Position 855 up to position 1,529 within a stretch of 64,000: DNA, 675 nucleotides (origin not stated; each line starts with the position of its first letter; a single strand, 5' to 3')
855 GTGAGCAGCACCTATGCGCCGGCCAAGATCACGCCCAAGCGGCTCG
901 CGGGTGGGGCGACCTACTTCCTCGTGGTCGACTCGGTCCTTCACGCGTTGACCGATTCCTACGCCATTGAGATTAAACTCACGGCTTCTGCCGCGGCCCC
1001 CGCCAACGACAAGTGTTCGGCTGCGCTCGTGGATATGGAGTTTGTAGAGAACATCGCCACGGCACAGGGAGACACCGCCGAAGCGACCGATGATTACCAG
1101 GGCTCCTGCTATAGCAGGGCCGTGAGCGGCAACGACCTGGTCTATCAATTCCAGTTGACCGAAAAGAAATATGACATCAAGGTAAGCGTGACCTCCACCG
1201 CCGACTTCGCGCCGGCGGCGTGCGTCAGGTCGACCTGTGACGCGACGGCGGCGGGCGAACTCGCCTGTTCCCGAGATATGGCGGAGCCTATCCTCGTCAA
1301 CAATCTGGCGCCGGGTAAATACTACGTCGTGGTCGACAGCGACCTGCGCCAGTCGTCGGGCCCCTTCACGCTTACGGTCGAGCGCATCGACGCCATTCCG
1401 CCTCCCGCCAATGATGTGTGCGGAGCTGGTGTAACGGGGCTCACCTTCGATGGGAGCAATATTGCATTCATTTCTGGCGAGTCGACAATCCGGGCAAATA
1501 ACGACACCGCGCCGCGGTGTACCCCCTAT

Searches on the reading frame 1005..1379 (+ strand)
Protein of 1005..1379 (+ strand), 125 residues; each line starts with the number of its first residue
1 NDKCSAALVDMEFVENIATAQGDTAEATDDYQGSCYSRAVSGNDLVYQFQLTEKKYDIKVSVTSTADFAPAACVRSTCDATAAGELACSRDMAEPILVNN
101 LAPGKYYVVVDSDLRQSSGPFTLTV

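Call 13: search_solved_structures(query=A1, max_evalue=10, show_alignments=2)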
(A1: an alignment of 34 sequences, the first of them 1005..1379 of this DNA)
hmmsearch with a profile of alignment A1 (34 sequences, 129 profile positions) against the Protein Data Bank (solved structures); distinct sequences matched with E-value up to 10: 11.
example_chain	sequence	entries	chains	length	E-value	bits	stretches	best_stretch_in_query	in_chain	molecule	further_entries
5iku_A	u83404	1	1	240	0.019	18.3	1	45-129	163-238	Collagenase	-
4hpk_A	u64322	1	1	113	0.027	17.8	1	45-129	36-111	Collagenase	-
5sv5_A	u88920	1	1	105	0.029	17.7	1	45-129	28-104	Microbial collagenase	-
4hpk_B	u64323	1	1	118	0.029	17.7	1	45-129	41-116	Collagenase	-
1nqj_A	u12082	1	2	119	0.03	17.6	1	45-129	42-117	class 1 collagenase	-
12es_A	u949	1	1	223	0.031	17.6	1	14-92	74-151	Heavy chain of the Fab fragment of an anti-kappa light chain antibody REGN654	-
1nqd_A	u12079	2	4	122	0.032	17.5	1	45-129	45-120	class 1 collagenase | Collagenase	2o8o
2luw_A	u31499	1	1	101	0.051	16.9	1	37-123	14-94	Metalloprotease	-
7eox_A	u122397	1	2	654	0.2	15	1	17-66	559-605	Protease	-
2vtx_J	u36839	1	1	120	0.34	14.2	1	42-107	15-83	NPM-A PROTEIN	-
2vtx_A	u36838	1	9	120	0.4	14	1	42-107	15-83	NPM-A PROTEIN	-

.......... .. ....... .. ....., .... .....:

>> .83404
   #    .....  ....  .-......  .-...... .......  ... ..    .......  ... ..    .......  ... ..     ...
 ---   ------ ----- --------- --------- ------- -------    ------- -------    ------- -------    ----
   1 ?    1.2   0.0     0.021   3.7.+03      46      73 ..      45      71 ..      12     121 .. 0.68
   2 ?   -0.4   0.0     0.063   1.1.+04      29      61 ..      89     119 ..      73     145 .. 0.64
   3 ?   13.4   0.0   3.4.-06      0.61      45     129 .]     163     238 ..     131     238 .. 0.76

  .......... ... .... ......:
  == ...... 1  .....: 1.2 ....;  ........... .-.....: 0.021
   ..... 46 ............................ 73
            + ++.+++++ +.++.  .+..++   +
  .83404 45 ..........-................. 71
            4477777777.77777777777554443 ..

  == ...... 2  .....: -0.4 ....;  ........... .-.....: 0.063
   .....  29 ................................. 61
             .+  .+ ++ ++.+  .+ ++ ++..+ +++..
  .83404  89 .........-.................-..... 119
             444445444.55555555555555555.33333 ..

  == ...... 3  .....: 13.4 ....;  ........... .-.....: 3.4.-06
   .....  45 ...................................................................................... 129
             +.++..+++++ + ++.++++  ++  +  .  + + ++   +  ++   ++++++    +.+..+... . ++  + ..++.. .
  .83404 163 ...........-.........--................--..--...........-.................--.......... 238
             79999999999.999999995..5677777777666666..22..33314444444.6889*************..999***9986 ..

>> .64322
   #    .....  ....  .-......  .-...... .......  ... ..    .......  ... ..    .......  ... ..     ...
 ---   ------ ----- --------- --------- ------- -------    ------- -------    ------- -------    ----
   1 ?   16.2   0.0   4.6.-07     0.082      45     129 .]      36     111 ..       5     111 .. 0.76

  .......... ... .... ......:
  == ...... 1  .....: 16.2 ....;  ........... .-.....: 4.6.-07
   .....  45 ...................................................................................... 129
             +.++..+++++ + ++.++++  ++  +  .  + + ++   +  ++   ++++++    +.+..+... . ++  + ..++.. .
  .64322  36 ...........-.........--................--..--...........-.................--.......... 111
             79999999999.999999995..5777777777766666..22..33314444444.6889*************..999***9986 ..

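Call 14: search_protein_families(library=pfam, alignment_id=A1, max_evalue=0.1)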
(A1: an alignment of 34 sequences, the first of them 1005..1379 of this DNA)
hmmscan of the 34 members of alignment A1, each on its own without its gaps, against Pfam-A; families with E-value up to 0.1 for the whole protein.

A. member 1, window:1005-1379:+ (125 aa): 2 families
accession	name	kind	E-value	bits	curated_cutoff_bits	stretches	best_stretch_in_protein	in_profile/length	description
PF23759.1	GBD_T9SS_assoc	-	6.8e-05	23.6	27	1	1-110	2-101/116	Galactose binding domain-like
PF04151.21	PPC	-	0.05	14.9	25.9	0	46-112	4-70/70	Bacterial pre-peptidase C-terminal domain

B. families by the number of members that match (of 34 scanned): 8 families
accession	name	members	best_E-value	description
PF23759.1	GBD_T9SS_assoc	7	6.8e-05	Galactose binding domain-like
PF04151.21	PPC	2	0.0066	Bacterial pre-peptidase C-terminal domain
PF14686.12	fn3_3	1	0.0077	Polysaccharide lyase family 4, domain II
PF02381.23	MraZ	1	0.029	MraZ protein, putative antitoxin-like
PF10342.15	Kre9_KNH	1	0.042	Kre9/KNH-like N-terminal Ig-like domain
PF20869.2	FAM186A_PQQAQ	1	0.072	FAM186A, PQQAQ repeat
PF04503.18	SSDP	1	0.093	Single-stranded DNA binding protein, SSDP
PF18888.5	DUF5650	1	0.096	Repeat of unknown function (DUF5650)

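Call 21: predict_structure(alignment_id=A1)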
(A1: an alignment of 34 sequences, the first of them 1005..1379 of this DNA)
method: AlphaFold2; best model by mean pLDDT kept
length: 125 residues; sequences in the alignment: 34
mean_pLDDT: 93.2   pTM: 0.89
mean pLDDT of the five models: 93.2, 92.9, 92.6, 92.0, 92.0
residues with pLDDT >= 90: 103; 70-90: 19; 50-70: 3; < 50: 0
segments of 3 or more residues with pLDDT < 50: none
pLDDT, mean of each block of 10 residues (from residue 1): 90 97 95 82 93 96 92 95 94 94 98 90 98
secondary structure, 60 per line:
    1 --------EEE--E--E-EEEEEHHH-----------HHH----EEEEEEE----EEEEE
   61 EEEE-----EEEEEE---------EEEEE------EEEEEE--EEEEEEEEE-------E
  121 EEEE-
elements in order: E9-11 E19-23 E45-51 E56-64 E70-75 E85-89 E96-101 E104-112 E120-124

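Call 22: search_protein_representatives(alignment_id=A1)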
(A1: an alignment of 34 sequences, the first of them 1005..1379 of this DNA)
Query: 34 sequences, 129 profile positions. Proteins with E-value up to 0.001 (for the whole library): 15986; up to 1e-10: 6902; up to 1e-30: 1521. The best 150 are listed.
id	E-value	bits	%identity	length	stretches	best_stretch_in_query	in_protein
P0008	0.0e+00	1365.4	-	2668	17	2-127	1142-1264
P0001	0.0e+00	1319.1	-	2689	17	1-129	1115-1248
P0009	0.0e+00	1194.5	-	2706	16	1-129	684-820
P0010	0.0e+00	1161.7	-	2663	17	1-129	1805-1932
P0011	0.0e+00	1117.7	-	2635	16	1-129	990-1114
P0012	0.0e+00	1101.2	-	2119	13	1-128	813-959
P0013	0.0e+00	1084.9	-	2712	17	1-128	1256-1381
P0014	0.0e+00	1074.1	-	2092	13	1-129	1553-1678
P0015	0.0e+00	1071.5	-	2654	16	1-129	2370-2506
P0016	0.0e+00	1069.2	-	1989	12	1-129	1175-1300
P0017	0.0e+00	1068.8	-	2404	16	1-129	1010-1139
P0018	0.0e+00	1056.5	-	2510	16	1-127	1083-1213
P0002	0.0e+00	1052.7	-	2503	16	1-129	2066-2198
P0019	0.0e+00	1036.3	-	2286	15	1-127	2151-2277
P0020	0.0e+00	1011.1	-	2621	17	2-129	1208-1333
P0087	6.6e-125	427.3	-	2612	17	1-117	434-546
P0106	1.2e-115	397.3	-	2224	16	1-127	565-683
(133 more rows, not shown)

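Call 25: fold_search(model_id=the predicted structure, library=pdb)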
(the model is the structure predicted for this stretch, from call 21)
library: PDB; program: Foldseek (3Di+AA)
matches with E <= 10: 1359; with E <= 0.001: 8
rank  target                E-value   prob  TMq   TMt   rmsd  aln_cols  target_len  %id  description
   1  5sv5                  4.6e-05  1.00  0.57  0.66   5.4       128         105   18  1.0 Angstrom Crystal Structure of pre-Peptidase C-terminal Domain of Collagenase from Bacillus anthracis. (released 2016-08-17)
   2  1nqd_A                5.7e-05  1.00  0.51  0.57   7.9       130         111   13  CRYSTAL STRUCTURE OF CLOSTRIDIUM HISTOLYTICUM COLG COLLAGENASE COLLAGEN-BINDING DOMAIN 3B AT 1.65 ANGSTROM RESOLUTION  (released 2003-04-15)
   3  1nqj_A                6.1e-05  1.00  0.53  0.67   4.9       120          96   15  CRYSTAL STRUCTURE OF CLOSTRIDIUM HISTOLYTICUM COLG COLLAGENASE COLLAGEN-BINDING DOMAIN 3B AT 1.0 ANGSTROM RESOLUTION I (released 2003-04-15)
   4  1nqj_B                7.6e-05  1.00  0.54  0.59   5.7       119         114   14  CRYSTAL STRUCTURE OF CLOSTRIDIUM HISTOLYTICUM COLG COLLAGENASE COLLAGEN-BINDING DOMAIN 3B AT 1.0 ANGSTROM RESOLUTION I (released 2003-04-15)
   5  1nqd_B                1.1e-04  1.00  0.51  0.55   4.8       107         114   16  CRYSTAL STRUCTURE OF CLOSTRIDIUM HISTOLYTICUM COLG COLLAGENASE COLLAGEN-BINDING DOMAIN 3B AT 1.65 ANGSTROM RESOLUTION  (released 2003-04-15)
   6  2o8o_A                1.2e-04  1.00  0.60  0.67   4.7       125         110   15  Crystal structure of Clostridium histolyticum colg collagenase collagen-binding domain 3B at 1.35 Angstrom resolution  (released 2007-12-11)
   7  5iku                  1.5e-04  1.00  0.53  0.29   7.4       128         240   13  Crystal structure of the Hathewaya histolytica ColG tandem collagen-binding domain s3as3b in the presence of calcium at  (released 2017-03-15)
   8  4hpk_B                1.8e-04  1.00  0.59  0.64   4.8       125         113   15  Crystal structure of Clostridium histolyticum colg collagenase collagen-binding domain 3B at 1.35 Angstrom resolution  (released 2012-12-12)
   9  4dzg                  1.9e-03  1.00  0.55  0.59   4.2       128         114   16  Crystal structure of Aeromonas hydrophila PliG, a periplasmic lysozyme inhibitor of g-type lysozyme (released 2012-06-13)
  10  6ov2_B                3.2e-03  1.00  0.48  0.47   5.5       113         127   12  Crystal structure of human claudin-9 in complex with Clostridium perfringens entertoxin C-terminal domain in closed fo (released 2019-09-04)
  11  8u5d_B                3.6e-03  1.00  0.46  0.45   5.7       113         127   12  Crystal Structure of C-terminal domain of Clostridium perfringens Enterotoxin in Space Group P 41 21 2 (released 2023-12-20)
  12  3jqw_C                4.1e-03  1.00  0.55  0.56   4.2       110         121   11  Crystal structure of Clostridium histolyticum colH collagenase collagen-binding domain 3 at 2 Angstrom resolution in p (released 2010-09-29)
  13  1pm4_A                4.1e-03  1.00  0.53  0.57   5.2       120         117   13  Crystal structure of Yersinia pseudotuberculosis-derived mitogen (YPM) (released 2004-01-27)
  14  2qfe                  7.5e-03  1.00  0.56  0.51   7.9       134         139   15  Distal C2-Like Domain of Human Calpain-7 (released 2007-07-10)
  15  9no3_A                9.4e-03  0.84  0.35  0.13  11.3       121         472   14  The bifunctional arabinofuranosidase/xylosidase from metagenome of Pseudacanthotermes militaris. (released 2025-10-08)
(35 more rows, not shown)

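Call 39: search_protein_families(library=pfam, proteins=[P0087, P0106, P0008], max_evalue=0.01)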
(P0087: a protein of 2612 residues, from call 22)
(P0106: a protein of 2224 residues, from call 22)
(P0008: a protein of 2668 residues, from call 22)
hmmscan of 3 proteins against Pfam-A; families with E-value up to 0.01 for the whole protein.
P0087 (2612 aa): 9 families
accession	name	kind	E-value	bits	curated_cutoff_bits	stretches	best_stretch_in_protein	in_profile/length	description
PF23759.1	GBD_T9SS_assoc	-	3.5e-167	546.8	27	17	434-558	2-116/116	Galactose binding domain-like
PF04151.21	PPC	-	9.7e-25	87.7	25.9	1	79-145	4-70/70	Bacterial pre-peptidase C-terminal domain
PF16656.11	Pur_ac_phosph_N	-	1.8e-20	73.7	30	0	513-557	47-92/93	Purple acid Phosphatase, N-terminal domain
PF00041.27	fn3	-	2.3e-08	34.6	25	0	520-545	44-68/84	Fibronectin type III domain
PF18962.6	Por_Secre_tail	-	1.7e-06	28.7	27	1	2529-2603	3-68/75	Secretion system C-terminal sorting domain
PF16655.11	PhoD_N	-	5.5e-06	27.3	30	0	528-553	61-86/90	PhoD-like phosphatase, N-terminal domain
PF24717.1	DUF7672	-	0.00076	19.9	27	0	2265-2295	13-43/78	Family of unknown function (DUF7672)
PF14549.12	P22_Cro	-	0.0018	18.4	30.2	0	410-431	26-47/60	DNA-binding transcriptional regulator Cro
PF20336.3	DUF6631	-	0.0056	16.9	27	0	98-144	79-125/157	Family of unknown function (DUF6631)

P0106 (2224 aa): 10 families
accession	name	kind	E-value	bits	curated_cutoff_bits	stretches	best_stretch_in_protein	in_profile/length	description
PF23759.1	GBD_T9SS_assoc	-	1.3e-268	873.9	27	16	430-555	1-116/116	Galactose binding domain-like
PF04151.21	PPC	-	1.9e-30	105.9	25.9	1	72-145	4-68/70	Bacterial pre-peptidase C-terminal domain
PF16656.11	Pur_ac_phosph_N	-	1.1e-22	80.8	30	0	2096-2129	52-85/93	Purple acid Phosphatase, N-terminal domain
PF18962.6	Por_Secre_tail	-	1.4e-12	48.2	27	1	2156-2222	2-74/75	Secretion system C-terminal sorting domain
PF00041.27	fn3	-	5.1e-12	46.3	25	0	2105-2129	49-73/84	Fibronectin type III domain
PF21633.3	MOV-10_Ig-like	-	1.6e-11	44.8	27.4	0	923-952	78-108/126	Helicase MOV-10, Ig-like domain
PF05896.17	NQRA_N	-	1.5e-09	38.4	25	0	218-237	66-85/94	NqrA N-terminal barrel-sandwich hybrid domain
PF10179.15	NDNF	-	4.7e-09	36.8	27.3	0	644-677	78-111/127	Neuron-derived neurotrophic factor, first Fn(III) domain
PF20036.5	Gp13-like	-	0.002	17.9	26.4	0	1397-1434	23-60/313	Major capsid protein 13-like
PF13279.12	4HBT_2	-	0.0088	16.9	25.5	0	1316-1359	59-102/122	Thioesterase-like superfamily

P0008 (2668 aa): 2 families
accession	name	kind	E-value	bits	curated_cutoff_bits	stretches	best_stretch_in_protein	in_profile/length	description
PF23759.1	GBD_T9SS_assoc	-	3.2e-17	63.3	27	0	282-370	1-86/116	Galactose binding domain-like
PF04151.21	PPC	-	5.2e-08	34.1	25.9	0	2024-2093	4-69/70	Bacterial pre-peptidase C-terminal domain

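Call 48: find_encoding_contigs(protein=P0008, flank=10000, max_places=2)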
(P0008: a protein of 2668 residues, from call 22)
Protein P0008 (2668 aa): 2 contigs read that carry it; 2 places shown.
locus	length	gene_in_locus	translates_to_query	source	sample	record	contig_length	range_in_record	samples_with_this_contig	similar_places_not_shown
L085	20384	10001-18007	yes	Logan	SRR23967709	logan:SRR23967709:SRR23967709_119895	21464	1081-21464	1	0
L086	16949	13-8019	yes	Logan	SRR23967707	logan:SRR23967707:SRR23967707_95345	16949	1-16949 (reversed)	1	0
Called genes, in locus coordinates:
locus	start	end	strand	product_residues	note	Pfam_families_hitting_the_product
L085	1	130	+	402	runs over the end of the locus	?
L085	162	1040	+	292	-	PF01612:DNA_pol_A_exo1, PF00570:HRDC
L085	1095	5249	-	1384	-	-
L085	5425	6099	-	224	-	-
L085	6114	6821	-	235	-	PF03797:Autotransporter (weak)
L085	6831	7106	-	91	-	PF13540:RCC1_2 (weak)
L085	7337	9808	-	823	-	PF21671:CPL1-like (faint), PF25390:WD40_RLD, PF13540:RCC1_2 (weak), PF00415:RCC1 (weak), PF25390:WD40_RLD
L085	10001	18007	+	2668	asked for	PF23759:GBD_T9SS_assoc (faint), PF04151:PPC (faint)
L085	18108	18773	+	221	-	-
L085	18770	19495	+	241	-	PF03968:LptD_N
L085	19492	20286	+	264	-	PF00005:ABC_tran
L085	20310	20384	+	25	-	?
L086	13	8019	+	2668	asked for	PF23759:GBD_T9SS_assoc (faint), PF04151:PPC (faint)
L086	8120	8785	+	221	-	-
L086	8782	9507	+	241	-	PF03968:LptD_N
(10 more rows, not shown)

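Call 51: find_homologous_proteins(query=A1, max_evalue=0.00001)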
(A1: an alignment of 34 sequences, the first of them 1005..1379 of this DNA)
Query A1 (34 sequences) (125 aa, profile of the alignment): 1 proteins with E <= 0.00001 among 7433 candidates.
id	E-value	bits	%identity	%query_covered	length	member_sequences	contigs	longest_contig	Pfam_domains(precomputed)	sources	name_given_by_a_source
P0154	1.9e-7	49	28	77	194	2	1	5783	-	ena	-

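Call 65: fold_search(model_id=the predicted structure, library=viral)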
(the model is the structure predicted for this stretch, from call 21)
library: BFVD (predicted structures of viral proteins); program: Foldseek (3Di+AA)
matches with E <= 10: 1568; with E <= 0.001: 2
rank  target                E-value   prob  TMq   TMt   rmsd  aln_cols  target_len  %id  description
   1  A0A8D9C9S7            1.6e-04  1.00  0.70  0.33   3.2       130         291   15  Putative Fn3-like protein [uncultured marine phage]
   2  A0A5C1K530            4.0e-04  1.00  0.63  0.29   4.8       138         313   12  (no name in the UniProt tables at hand)
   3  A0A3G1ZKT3            1.2e-03  1.00  0.52  0.37   3.2       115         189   12  Transmembrane domain protein [Halobacterium phage phiH]
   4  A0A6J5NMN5            1.2e-03  1.00  0.60  0.13   5.7       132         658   12  CUB domain [uncultured Caudovirales phage]
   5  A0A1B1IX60            1.5e-03  1.00  0.49  0.47   5.9       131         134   14  (no name in the UniProt tables at hand)
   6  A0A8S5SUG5            5.3e-03  1.00  0.54  0.17   4.9       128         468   12  Leucine rich repeat protein [Siphoviridae sp. ctqPo10]
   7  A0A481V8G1            7.0e-03  1.00  0.47  0.40   4.6       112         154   16  Transmembrane domain protein [Halobacterium phage ChaoS9]
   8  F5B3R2                7.4e-03  1.00  0.54  0.13   6.2       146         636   12  (no name in the UniProt tables at hand)
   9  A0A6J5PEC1            7.8e-03  0.90  0.37  0.15   7.6       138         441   15  Uncharacterized protein [uncultured Caudovirales phage]
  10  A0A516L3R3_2          8.3e-03  1.00  0.53  0.10   3.9       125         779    9  (no name in the UniProt tables at hand)
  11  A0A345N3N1            9.8e-03  0.99  0.50  0.13   6.6       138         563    9  (no name in the UniProt tables at hand)
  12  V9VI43                9.8e-03  0.75  0.37  0.15  18.7       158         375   13  Tail-host specificity protein [Lactococcus phage phiL47]
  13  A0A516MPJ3            1.3e-02  0.69  0.33  0.33   7.8       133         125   11  (no name in the UniProt tables at hand)
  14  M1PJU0                1.4e-02  1.00  0.49  0.33   3.9       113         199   10  (no name in the UniProt tables at hand)
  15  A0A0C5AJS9            1.4e-02  0.95  0.37  0.35   5.8       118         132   11  Uncharacterized protein [Bacillus phage Palmer]
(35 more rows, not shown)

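Call 72: find_encoding_contigs(protein=P0013, flank=8000, max_places=2)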
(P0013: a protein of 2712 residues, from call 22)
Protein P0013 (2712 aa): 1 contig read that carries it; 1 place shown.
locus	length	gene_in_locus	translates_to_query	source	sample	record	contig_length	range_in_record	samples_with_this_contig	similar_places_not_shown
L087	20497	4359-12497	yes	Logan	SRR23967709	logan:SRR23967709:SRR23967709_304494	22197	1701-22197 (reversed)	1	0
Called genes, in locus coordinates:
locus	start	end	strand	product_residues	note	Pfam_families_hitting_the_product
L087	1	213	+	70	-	?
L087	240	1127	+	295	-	PF00072:Response_reg, PF00990:GGDEF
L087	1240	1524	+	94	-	PF09538:FYDLN_acid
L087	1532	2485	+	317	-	-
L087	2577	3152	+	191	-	PF04542:Sigma70_r2, PF08281:Sigma70_r4_2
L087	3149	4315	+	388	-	PF04773:FecR (weak)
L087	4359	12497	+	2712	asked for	PF23759:GBD_T9SS_assoc (faint), PF04151:PPC (faint)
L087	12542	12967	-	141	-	PF04238:DUF420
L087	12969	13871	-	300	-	PF01040:UbiA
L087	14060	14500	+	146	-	PF00436:SSB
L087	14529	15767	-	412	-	PF00483:NTP_transferase, PF12804:NTP_transf_3 (weak), PF24894:Hexapep_GlmU, PF25084:LbH_EIF2B, PF25087:GMPPB_C (weak), PF25247:LbH_GLGC (weak)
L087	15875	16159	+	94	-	PF01521:Fe-S_biosyn (weak)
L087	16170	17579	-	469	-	PF00072:Response_reg, PF00158:Sigma54_activat, PF13191:AAA_16 (weak), PF14532:Sigma54_activ_2, PF00004:AAA (weak), PF07728:AAA_5, PF25601:AAA_lid_14, PF02954:HTH_8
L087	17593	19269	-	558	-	PF25323:6TM_PilS, PF00989:PAS, PF08448:PAS_4, PF00512:HisKA, PF02518:HATPase_c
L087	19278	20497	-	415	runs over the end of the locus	PF28597:T2SSF_N, PF00482:T2SSF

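Call 75: find_encoding_contigs(protein=P0011, flank=10000, max_places=2)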
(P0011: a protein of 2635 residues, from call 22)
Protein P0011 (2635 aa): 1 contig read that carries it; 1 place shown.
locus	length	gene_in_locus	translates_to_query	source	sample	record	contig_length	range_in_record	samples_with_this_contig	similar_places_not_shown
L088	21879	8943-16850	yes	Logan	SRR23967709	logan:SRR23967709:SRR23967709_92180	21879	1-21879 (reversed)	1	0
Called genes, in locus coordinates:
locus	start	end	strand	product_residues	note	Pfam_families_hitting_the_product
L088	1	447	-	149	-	?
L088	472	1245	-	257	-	PF02223:Thymidylate_kin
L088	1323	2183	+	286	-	PF00583:Acetyltransf_1, PF08445:FR47 (weak), PF13508:Acetyltransf_7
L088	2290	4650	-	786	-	PF13620:CarboxypepD_reg, PF15976:CooC_C (faint), PF16371:MetallophosN (faint)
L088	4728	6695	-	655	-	PF01435:Peptidase_M48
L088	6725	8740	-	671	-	PF13237:Fer4_10, PF13183:Fer4_8, PF13187:Fer4_9, PF02754:CCG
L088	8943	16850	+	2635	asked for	PF23759:GBD_T9SS_assoc (faint)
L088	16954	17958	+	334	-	-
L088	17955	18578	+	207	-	PF04542:Sigma70_r2, PF08281:Sigma70_r4_2, PF04545:Sigma70_r4 (weak)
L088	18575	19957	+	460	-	PF04773:FecR (faint)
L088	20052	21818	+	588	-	PF01401:Peptidase_M2, PF01432:Peptidase_M3, PF02074:Peptidase_M32 (faint)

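Call 76: find_encoding_contigs(protein=P0010, flank=8000, max_places=2)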
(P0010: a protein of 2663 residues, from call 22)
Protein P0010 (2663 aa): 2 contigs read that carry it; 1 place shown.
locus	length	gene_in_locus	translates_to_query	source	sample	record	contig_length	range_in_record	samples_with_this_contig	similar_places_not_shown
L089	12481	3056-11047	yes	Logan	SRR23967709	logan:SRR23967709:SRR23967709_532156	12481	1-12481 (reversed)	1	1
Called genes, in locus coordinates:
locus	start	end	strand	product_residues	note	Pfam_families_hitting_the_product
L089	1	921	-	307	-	?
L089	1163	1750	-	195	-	PF00025:Arf (weak)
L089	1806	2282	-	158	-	PF03259:Robl_LC7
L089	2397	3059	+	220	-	PF00730:HhH-GPD, PF00633:HHH (faint)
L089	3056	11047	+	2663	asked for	PF23759:GBD_T9SS_assoc (faint), PF04151:PPC (faint)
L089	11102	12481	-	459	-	?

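Call 79: find_encoding_contigs(protein=P0020, flank=6000, max_places=2)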
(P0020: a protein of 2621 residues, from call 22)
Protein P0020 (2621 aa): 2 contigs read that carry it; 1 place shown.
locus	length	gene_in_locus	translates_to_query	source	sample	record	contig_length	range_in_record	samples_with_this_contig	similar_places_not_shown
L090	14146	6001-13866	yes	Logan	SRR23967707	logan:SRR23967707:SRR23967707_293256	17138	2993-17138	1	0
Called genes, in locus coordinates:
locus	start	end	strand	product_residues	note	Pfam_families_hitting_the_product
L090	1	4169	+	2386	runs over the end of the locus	?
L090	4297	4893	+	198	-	PF04542:Sigma70_r2, PF08281:Sigma70_r4_2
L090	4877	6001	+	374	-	-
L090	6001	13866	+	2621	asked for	PF04151:PPC (faint)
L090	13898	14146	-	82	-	?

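Call 80: find_encoding_contigs(protein=P0015, flank=6000, max_places=2)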
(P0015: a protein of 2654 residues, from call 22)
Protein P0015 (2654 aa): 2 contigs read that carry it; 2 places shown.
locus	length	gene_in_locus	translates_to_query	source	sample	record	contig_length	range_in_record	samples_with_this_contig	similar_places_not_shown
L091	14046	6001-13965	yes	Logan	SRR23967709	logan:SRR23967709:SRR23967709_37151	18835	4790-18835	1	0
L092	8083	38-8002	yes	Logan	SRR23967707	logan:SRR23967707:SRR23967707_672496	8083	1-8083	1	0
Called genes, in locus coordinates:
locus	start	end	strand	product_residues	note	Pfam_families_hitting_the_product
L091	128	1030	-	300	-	PF07719:TPR_2 (faint), PF13432:TPR_16 (weak), PF06262:Zincin_1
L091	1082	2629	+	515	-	PF07969:Amidohydro_3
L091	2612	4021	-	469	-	PF01336:tRNA_anti-codon, PF01966:HD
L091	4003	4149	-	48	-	-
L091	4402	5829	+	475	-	PF01142:TruD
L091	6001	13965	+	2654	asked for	-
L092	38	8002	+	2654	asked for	-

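Call 81: find_encoding_contigs(protein=P0018, flank=6000, max_places=2)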
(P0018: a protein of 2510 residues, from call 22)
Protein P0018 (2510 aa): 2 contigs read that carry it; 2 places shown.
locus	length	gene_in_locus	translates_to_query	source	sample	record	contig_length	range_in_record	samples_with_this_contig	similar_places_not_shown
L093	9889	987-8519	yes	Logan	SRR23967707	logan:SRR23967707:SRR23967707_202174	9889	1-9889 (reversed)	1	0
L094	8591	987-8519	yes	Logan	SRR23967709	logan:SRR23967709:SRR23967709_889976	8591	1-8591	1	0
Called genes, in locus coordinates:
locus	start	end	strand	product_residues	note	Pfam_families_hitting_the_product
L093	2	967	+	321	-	?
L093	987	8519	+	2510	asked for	PF23759:GBD_T9SS_assoc (faint), PF04151:PPC (faint)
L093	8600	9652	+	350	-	-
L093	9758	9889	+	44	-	?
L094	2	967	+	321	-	?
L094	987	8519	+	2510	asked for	PF23759:GBD_T9SS_assoc (faint), PF04151:PPC (faint)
